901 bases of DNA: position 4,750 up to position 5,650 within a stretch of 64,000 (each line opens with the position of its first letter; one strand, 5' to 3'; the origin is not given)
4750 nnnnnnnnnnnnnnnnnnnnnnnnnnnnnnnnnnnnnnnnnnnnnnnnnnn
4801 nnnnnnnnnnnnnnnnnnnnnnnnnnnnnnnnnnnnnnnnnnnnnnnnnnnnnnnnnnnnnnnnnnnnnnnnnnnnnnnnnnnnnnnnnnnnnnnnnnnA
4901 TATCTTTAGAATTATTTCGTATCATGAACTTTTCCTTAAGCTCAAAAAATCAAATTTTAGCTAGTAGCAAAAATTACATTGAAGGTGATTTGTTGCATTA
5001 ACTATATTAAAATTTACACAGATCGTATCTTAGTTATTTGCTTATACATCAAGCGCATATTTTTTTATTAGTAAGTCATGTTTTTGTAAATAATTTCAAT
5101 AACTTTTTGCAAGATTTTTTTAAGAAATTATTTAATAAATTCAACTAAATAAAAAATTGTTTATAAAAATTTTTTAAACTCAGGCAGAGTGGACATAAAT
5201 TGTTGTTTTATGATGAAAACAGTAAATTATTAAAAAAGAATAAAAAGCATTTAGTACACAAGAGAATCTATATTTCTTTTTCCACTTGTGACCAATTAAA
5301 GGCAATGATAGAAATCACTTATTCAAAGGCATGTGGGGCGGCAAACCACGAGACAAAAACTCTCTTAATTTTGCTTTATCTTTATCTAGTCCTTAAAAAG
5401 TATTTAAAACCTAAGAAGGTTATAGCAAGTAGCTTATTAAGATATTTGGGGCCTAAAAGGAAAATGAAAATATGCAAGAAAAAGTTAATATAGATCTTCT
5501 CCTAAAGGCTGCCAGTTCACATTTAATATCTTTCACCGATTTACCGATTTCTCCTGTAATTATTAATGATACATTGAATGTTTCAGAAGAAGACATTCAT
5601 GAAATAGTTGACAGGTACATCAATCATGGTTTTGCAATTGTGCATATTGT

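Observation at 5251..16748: Two operons of the cluster share a homologous ~70-190 nt upstream leader/promoter module, and no regulator gene is in sight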

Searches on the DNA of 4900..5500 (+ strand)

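Call 12: search_rna_families(source=window, start=4900, end=5500, threshold=evalue, max_evalue=10)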
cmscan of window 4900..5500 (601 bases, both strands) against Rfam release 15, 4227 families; matches with E-value up to 10: 6.
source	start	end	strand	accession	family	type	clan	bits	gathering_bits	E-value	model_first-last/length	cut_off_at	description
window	5168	5190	-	RF01113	BMV3_UPD-PK3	Cis-reg;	-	23.7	36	0.32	1-23/23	no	Pseudoknot of upstream pseudoknot domain (UPD) of the 3'UTR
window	4966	5042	-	RF00203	snoR160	Gene; snRNA; snoRNA; CD-box;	-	21.8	42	0.88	1-80/80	no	Small nucleolar RNA R160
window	5380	5459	+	RF02414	rli60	Gene; sRNA;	-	21.1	60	3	1-191/191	no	Listeria sRNA rli60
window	5197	5264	+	RF01183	SNORD19B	Gene; snRNA; snoRNA; CD-box;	CL00048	21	50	1.1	1-84/84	no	Small nucleolar RNA SNORD19B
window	5423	5487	+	RF02511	PYLIS_4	Cis-reg;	-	16.5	50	9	1-100/100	no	Pyrrolysine insertion sequence TetR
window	5229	5287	-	RF04352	Plastid-psbA-4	Cis-reg;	CL00153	16.4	56.8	8.1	1-61/61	no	Plastid-psbA-4 3UTR RNA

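Call 54: search_dna_similar(query=window:5229-5425:+, collection=plasmids, mode=distant, max_evalue=0.01)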
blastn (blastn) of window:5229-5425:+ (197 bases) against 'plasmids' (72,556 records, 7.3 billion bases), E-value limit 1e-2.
No match.
